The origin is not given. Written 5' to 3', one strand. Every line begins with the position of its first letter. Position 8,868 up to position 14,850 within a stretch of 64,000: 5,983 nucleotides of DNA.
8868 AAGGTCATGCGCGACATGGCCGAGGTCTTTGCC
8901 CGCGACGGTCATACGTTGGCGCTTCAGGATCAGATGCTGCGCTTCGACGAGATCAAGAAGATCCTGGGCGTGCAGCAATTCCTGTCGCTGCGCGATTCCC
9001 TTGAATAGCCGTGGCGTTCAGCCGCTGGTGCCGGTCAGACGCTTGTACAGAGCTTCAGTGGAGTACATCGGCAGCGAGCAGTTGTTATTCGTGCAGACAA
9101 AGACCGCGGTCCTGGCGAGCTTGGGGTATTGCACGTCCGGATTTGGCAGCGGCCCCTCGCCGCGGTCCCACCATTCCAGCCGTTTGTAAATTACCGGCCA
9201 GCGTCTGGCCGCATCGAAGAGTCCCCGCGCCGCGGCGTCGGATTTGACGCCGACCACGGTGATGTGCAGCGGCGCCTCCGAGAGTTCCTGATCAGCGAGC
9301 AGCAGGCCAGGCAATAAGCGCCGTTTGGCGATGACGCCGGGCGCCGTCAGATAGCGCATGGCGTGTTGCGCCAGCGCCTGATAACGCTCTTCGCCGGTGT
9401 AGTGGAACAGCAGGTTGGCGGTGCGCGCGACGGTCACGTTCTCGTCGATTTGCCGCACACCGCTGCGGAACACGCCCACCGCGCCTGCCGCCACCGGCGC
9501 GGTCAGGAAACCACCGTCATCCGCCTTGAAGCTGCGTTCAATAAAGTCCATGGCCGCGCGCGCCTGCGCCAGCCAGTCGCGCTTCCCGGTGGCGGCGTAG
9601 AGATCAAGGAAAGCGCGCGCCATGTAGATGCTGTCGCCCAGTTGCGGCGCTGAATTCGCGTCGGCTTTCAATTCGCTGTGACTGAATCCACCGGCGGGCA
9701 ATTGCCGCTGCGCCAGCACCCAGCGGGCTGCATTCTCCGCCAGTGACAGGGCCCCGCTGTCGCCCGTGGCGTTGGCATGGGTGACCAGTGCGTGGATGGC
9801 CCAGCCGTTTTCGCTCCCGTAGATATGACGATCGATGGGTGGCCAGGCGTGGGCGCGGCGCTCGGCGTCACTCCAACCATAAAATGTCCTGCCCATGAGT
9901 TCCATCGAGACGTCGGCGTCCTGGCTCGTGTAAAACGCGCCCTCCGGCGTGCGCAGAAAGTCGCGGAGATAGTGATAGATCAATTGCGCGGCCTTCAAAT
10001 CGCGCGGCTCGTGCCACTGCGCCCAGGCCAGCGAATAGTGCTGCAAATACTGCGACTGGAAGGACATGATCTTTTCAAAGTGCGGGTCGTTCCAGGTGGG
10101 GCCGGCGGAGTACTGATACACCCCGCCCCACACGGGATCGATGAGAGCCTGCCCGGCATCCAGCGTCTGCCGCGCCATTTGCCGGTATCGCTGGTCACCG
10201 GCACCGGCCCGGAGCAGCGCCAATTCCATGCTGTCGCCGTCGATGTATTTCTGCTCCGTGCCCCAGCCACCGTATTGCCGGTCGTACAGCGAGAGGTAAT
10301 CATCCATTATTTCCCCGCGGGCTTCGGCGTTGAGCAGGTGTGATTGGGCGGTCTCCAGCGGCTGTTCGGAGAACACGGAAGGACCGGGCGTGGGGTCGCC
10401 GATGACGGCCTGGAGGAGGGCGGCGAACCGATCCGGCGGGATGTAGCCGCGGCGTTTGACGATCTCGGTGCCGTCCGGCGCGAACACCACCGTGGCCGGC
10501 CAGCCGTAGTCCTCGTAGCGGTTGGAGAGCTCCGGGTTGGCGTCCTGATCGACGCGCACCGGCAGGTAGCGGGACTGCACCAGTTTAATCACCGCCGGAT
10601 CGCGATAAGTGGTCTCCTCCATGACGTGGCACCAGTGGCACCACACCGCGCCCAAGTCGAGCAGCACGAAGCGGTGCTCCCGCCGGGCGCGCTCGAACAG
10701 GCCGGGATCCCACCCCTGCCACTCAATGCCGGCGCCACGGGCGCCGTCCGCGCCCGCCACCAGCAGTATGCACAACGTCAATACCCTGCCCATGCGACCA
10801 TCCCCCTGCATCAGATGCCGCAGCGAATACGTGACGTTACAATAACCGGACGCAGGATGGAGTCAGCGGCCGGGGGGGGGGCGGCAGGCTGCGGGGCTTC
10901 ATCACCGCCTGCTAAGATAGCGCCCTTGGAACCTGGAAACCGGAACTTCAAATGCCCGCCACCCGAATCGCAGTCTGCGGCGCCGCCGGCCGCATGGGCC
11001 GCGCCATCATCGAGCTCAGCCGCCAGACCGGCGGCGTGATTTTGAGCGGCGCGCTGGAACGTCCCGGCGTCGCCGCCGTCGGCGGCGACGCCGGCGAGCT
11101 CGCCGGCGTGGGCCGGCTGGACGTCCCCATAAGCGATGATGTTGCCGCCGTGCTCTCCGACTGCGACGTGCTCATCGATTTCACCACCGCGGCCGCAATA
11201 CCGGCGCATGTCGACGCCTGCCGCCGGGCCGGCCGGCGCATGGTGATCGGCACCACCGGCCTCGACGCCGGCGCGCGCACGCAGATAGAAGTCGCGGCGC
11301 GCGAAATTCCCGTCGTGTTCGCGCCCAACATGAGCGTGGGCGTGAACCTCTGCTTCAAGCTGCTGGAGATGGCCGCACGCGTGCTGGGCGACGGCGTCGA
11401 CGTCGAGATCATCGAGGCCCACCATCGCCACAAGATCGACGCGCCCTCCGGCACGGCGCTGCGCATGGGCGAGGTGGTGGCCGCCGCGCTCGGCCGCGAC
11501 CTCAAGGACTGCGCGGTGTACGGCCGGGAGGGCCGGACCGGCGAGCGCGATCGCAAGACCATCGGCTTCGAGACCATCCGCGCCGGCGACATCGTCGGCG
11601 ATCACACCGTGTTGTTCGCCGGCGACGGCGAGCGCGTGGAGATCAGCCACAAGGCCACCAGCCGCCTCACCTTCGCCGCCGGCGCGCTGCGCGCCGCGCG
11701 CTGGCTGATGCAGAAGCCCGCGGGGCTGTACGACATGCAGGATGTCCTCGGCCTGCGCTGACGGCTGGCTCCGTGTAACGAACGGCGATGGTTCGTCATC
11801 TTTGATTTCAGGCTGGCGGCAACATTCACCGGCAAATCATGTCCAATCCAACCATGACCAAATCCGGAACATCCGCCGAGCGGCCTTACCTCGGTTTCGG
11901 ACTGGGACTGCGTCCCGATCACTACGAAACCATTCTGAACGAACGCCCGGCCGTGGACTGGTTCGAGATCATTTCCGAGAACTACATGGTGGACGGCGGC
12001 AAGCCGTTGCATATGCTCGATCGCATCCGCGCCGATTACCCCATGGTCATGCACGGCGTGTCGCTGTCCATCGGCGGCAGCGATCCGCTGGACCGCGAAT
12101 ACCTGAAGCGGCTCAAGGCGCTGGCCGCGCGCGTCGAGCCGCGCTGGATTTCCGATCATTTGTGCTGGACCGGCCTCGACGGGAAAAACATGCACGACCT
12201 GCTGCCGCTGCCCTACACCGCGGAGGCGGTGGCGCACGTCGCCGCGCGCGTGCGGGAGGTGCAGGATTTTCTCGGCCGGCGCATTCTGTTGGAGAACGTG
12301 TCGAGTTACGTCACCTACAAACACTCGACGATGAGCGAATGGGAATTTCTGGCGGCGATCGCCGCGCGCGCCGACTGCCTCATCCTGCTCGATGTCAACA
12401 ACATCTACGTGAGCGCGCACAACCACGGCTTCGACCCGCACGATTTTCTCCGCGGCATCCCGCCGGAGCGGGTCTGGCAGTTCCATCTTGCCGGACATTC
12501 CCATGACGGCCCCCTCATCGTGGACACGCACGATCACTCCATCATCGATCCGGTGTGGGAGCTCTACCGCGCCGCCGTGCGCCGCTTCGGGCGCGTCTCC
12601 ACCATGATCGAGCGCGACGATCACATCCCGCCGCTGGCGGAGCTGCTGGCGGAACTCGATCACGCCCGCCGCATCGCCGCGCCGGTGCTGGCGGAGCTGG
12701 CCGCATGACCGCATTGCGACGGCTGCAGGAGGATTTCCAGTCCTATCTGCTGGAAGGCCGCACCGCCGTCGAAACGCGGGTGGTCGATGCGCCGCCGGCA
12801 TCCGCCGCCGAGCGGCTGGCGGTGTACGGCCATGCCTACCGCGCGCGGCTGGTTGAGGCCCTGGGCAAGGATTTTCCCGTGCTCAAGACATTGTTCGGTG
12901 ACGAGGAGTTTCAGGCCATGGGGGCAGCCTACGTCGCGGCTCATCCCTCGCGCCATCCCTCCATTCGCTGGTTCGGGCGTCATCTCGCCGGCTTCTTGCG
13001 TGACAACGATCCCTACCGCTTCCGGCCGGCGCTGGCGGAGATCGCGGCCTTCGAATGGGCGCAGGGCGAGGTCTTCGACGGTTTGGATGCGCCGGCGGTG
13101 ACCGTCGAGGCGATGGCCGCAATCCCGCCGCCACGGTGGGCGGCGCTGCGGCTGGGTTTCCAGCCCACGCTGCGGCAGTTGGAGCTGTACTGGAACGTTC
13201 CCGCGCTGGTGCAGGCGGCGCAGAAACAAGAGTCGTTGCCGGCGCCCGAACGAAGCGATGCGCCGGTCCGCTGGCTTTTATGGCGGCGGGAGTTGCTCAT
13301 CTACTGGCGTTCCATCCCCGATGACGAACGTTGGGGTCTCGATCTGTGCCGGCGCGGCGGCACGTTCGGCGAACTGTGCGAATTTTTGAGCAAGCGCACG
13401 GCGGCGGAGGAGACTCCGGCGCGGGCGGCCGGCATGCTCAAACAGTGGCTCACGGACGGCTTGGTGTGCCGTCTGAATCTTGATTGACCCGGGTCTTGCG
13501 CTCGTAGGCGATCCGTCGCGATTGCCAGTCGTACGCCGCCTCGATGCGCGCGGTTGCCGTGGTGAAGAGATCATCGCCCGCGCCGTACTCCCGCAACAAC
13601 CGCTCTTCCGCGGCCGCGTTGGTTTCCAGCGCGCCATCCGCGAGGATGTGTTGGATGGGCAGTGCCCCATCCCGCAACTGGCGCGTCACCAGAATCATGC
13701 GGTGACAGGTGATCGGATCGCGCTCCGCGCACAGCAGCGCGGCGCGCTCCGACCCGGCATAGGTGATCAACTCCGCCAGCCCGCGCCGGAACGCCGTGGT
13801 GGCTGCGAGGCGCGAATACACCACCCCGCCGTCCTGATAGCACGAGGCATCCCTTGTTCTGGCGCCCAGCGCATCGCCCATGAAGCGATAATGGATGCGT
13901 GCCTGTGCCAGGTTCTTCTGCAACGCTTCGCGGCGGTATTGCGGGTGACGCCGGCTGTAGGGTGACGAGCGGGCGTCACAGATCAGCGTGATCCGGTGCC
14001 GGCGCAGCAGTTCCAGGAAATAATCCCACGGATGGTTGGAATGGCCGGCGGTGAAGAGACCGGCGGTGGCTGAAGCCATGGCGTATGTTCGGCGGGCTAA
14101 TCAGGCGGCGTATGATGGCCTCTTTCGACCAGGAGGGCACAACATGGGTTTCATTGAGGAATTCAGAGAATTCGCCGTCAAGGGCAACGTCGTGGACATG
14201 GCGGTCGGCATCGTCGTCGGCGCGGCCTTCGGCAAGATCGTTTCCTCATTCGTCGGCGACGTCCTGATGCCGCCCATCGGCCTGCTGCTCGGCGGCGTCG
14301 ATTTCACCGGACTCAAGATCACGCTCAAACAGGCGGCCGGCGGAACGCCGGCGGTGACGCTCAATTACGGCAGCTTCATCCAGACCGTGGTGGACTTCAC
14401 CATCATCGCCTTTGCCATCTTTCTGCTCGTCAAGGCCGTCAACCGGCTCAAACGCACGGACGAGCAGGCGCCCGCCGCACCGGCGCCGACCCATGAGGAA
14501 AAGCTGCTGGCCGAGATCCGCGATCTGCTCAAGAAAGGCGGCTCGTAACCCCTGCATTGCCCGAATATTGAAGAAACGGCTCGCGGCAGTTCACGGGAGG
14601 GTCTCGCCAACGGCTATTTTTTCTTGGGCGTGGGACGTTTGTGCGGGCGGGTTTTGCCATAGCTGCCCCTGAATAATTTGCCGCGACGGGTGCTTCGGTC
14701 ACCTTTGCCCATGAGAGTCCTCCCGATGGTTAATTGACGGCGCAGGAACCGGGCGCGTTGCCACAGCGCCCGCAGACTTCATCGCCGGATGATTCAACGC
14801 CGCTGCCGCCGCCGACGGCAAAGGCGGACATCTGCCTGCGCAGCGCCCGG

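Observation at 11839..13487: Orphan MNIO (DUF692) plus DUF2063 maturase pair with no adjacent precursor peptide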

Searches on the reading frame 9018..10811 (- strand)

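Call 3: search_protein_families(library=pfam, proteins=[window:9018-10811:-], max_evalue=0.01)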
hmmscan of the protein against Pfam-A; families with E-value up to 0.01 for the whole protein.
window:9018-10811:- (597 aa): 5 families
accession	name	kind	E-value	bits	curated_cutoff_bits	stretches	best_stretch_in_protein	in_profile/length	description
PF03190.21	Thioredox_DsbH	-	4.6e-23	82.4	27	1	29-127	20-125/163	Protein of unknown function, DUF255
PF13899.12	Thioredoxin_7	-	3.9e-10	40.2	27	1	31-112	2-83/83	Thioredoxin-like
PF13098.12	Thioredoxin_2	-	3e-08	34.4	27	1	43-133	2-104/104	Thioredoxin-like domain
PF07944.18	Beta-AFase-like_GH127_cat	-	0.00065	19.3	24.9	1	301-419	108-202/376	Beta-L-arabinofuranosidase, GH127 catalytic domain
PF00085.26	Thioredoxin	-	0.0057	17.1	23.5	1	44-133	16-101/103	Thioredoxin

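Call 4: search_protein_families(library=ncbifam, proteins=[window:9018-10811:-], max_evalue=0.01)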
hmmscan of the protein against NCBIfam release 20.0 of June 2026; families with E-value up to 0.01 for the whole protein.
window:9018-10811:- (597 aa): 5 families
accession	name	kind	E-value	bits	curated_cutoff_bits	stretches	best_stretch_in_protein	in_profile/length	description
NF045694.1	seleno_TsoB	exception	6.6e-16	57.5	805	1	12-135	441-570/572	rhodanese/DsbD fusion-like selenoprotein TsoB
NF001419.0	PRK00293.1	subfamily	8.2e-10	37.9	330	1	41-135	472-571/574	protein-disulfide reductase DsbD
NF043050.1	DisulfRedDsbH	equivalog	2.7e-05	24.3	190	1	26-118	40-143/166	disulfide reductase DsbH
TIGR01068.1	thioredoxin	equivalog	0.00072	19.7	96.8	1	44-135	12-99/101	thioredoxin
NF008229.0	PRK10996.1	equivalog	0.0015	18.3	125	1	44-134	50-136/141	thioredoxin TrxC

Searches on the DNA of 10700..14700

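Call 64: search_rna_families(source=window, start=10700, end=14700, threshold=evalue, max_evalue=1)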
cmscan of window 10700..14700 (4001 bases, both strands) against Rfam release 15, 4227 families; matches with E-value up to 1: 1.
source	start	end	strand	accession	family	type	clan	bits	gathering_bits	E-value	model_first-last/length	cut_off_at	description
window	11069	11103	+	RF01841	veev_FSE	Cis-reg; frameshift_element;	-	25.6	55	0.079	26-60/71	no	venezuelan equine encephalitis virus ribosomal frameshift element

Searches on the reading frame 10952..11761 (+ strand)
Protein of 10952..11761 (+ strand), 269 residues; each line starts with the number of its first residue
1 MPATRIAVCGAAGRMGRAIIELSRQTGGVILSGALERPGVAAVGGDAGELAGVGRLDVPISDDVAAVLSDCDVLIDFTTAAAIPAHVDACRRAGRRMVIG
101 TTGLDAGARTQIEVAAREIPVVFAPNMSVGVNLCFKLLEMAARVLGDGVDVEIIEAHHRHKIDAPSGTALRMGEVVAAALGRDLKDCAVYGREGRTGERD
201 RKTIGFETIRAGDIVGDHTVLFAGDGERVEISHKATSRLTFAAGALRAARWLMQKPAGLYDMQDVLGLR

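Call 3: search_protein_families(library=pfam, proteins=[window:10952-11761:+], max_evalue=0.01)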
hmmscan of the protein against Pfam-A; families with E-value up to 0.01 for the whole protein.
window:10952-11761:+ (269 aa): 2 families
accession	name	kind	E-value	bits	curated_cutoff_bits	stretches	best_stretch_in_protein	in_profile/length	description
PF05173.19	DapB_C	-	1e-47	161.6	27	1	130-266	1-121/121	Dihydrodipicolinate reductase, C-terminus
PF01113.26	DapB_N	-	4.4e-38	130.6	25.6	1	5-127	2-124/124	Dihydrodipicolinate reductase, N-terminus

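Call 4: search_protein_families(library=ncbifam, proteins=[window:10952-11761:+], max_evalue=0.01)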
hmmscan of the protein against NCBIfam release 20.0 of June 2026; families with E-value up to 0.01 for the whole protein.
window:10952-11761:+ (269 aa): 2 families
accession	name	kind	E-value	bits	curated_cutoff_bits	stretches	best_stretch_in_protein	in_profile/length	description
TIGR00036.1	dapB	equivalog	3e-99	331.9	122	1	5-267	3-270/270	4-hydroxy-tetrahydrodipicolinate reductase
TIGR02130.1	dapB_plant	equivalog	1.4e-10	40.7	294.55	1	6-172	3-172/275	dihydrodipicolinate reductase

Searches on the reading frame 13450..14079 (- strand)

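Call 3: search_protein_families(library=pfam, proteins=[window:13450-14079:-], max_evalue=0.01)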
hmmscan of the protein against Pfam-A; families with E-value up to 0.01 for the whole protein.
window:13450-14079:- (209 aa): 2 families
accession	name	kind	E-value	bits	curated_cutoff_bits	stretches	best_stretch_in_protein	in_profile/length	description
PF04343.18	DUF488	-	1.4e-21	77.7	22.2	1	19-131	3-118/121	Domain of unknown function DUF488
PF22751.1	DUF488-N3a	-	0.0072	17.1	27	0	101-131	80-111/118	Active DUF488-N3 subclade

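Call 4: search_protein_families(library=ncbifam, proteins=[window:13450-14079:-], max_evalue=0.01)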
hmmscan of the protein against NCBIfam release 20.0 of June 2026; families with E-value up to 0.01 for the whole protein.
window:13450-14079:- (209 aa): 0 families

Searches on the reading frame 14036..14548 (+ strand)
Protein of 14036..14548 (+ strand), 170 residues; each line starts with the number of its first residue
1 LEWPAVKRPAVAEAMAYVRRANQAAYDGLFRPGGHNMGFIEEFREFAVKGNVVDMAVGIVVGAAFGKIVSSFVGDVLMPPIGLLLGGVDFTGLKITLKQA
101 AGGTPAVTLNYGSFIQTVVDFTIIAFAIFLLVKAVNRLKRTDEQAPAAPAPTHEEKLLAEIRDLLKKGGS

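Call 3: search_protein_families(library=pfam, proteins=[window:14036-14548:+], max_evalue=0.01)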
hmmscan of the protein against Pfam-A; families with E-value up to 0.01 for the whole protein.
window:14036-14548:+ (170 aa): 1 family
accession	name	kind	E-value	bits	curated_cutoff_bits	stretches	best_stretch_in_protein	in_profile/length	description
PF01741.23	MscL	-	2.2e-46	157.6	27.4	1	39-166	1-123/123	Large-conductance mechanosensitive channel, MscL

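Call 4: search_protein_families(library=ncbifam, proteins=[window:14036-14548:+], max_evalue=0.01)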
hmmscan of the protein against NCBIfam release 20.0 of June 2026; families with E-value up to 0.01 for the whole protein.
window:14036-14548:+ (170 aa): 8 families
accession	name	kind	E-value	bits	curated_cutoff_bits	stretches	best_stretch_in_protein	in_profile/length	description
NF001843.0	PRK00567.1-4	equivalog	7.7e-64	213.8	142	1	37-167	1-132/135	large-conductance mechanosensitive channel protein MscL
NF001841.0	PRK00567.1-1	equivalog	1.4e-58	196.9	225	1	37-167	1-132/137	large-conductance mechanosensitive channel protein MscL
TIGR00220.1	mscL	equivalog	1.2e-48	164.5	71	1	39-167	1-126/127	large conductance mechanosensitive channel protein MscL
NF010560.0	PRK13955.1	equivalog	1.4e-47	161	180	1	41-167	3-124/132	large conductance mechanosensitive channel protein MscL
NF010557.0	PRK13952.1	equivalog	5.1e-45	153.1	159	1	37-167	1-140/142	large conductance mechanosensitive channel protein MscL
NF010558.0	PRK13953.1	equivalog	1.3e-43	148.1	197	1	40-167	5-125/128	large conductance mechanosensitive channel protein MscL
NF010559.0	PRK13954.1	equivalog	4.5e-33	114.3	176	1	40-167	2-118/120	large conductance mechanosensitive channel protein MscL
NF001842.0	PRK00567.1-3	equivalog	1.8e-30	105.9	146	1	40-167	2-125/147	large-conductance mechanosensitive channel protein MscL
